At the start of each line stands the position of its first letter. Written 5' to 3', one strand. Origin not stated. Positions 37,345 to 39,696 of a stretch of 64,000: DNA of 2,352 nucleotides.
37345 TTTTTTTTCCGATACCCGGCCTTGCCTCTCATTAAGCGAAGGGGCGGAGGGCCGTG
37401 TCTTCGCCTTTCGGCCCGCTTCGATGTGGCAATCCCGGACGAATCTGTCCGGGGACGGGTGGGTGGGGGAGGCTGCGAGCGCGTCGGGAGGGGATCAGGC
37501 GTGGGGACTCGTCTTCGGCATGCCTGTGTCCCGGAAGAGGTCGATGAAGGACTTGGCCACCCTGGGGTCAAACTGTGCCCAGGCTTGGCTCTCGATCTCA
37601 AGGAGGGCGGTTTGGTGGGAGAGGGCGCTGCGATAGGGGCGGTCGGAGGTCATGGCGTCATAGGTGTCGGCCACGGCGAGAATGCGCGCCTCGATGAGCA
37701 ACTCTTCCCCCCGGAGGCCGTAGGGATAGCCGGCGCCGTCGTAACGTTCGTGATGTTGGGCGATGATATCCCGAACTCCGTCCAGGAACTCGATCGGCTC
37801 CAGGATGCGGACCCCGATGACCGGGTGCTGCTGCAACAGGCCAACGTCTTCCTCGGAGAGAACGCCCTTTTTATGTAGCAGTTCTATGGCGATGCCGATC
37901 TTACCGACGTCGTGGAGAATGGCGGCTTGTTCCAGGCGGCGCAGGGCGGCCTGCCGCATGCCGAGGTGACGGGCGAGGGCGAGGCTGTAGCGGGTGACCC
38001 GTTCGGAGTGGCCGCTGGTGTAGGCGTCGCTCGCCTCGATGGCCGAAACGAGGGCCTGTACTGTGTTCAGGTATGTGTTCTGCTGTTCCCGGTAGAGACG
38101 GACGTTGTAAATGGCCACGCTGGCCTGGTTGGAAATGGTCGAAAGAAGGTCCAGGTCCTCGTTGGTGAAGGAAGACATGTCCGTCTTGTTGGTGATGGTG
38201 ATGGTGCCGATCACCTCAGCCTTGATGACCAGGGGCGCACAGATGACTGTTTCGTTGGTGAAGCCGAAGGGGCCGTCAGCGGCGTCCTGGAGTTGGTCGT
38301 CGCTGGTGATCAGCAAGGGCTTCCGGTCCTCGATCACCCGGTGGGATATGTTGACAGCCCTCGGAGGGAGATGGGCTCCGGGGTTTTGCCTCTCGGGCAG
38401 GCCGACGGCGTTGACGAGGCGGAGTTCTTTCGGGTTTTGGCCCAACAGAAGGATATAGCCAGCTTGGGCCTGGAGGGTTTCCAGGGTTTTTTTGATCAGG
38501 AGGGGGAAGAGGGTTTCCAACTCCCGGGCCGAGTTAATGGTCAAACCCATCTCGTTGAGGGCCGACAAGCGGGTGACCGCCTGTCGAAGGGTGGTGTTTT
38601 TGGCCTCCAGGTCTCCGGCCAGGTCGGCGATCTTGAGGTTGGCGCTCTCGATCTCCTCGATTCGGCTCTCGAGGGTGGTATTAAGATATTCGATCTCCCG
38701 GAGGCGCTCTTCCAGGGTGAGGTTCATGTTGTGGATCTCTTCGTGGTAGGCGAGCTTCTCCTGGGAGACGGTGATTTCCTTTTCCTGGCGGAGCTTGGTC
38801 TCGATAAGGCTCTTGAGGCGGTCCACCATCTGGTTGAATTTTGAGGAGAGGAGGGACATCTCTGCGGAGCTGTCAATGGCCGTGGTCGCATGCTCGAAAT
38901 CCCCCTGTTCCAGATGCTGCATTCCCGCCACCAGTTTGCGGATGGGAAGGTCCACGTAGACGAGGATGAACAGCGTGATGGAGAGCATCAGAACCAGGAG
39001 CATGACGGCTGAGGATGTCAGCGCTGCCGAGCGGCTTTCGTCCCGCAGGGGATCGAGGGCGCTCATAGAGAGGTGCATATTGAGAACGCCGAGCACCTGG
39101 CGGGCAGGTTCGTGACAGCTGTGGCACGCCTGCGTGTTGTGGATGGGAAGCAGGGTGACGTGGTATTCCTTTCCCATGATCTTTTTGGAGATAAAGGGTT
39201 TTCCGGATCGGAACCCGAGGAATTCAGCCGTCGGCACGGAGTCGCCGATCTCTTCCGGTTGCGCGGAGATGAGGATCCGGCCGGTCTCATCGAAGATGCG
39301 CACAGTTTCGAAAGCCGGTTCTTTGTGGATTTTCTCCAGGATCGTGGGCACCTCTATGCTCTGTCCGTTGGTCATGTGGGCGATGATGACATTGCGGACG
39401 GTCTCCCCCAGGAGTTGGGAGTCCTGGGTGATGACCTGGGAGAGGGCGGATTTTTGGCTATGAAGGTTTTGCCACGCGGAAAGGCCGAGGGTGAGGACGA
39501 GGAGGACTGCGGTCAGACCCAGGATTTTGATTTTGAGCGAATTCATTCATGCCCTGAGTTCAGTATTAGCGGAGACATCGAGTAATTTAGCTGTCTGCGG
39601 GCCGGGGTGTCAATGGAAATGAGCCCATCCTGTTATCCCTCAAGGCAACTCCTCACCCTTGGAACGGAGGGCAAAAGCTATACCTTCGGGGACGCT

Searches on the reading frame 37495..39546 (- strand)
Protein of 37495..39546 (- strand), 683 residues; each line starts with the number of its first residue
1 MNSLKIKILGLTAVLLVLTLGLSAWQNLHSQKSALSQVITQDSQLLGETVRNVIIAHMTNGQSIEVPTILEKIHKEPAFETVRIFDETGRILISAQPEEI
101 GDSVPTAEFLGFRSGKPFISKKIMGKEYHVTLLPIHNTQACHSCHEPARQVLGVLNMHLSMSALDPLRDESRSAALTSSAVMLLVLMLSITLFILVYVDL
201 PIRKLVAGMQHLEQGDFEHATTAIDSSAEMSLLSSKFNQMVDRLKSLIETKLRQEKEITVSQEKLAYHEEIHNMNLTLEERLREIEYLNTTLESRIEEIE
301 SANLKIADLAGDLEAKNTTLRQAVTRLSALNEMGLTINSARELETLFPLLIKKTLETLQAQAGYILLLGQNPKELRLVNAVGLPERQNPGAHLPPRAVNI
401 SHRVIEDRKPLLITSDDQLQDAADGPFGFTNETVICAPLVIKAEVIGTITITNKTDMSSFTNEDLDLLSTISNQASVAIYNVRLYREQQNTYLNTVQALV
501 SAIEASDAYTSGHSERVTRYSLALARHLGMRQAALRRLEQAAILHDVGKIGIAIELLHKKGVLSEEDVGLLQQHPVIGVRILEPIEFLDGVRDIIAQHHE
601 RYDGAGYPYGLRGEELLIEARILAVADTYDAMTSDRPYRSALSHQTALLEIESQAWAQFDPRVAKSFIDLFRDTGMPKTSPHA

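Call 53: search_protein_families(library=pfam, proteins=[window:37495-39546:-], max_evalue=0.01)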
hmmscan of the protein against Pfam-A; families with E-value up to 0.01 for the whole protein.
window:37495-39546:- (683 aa): 7 families
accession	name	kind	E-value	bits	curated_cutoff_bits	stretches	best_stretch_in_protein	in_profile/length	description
PF13487.12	HD_5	-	1.4e-39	136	27.2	1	499-663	3-170/170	HD domain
PF01966.28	HD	-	2e-19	70.4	22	1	511-632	2-116/116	HD domain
PF01590.32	GAF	-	4.4e-14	53.6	22.4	1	342-479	1-133/133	GAF domain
PF13185.12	GAF_2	-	2.4e-13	50.9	28.6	1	341-479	2-135/136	GAF domain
PF13492.12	GAF_3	-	1.2e-09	39.1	27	1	352-481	11-129/129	GAF domain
PF21563.3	Mcp40H-20_sensor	-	2.2e-07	31.6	27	1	52-161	5-111/112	Methyl-accepting chemotaxis sensory transducer, class 40H, sensor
PF00672.30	HAMP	-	2.2e-07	31.5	25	1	201-245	9-52/53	HAMP domain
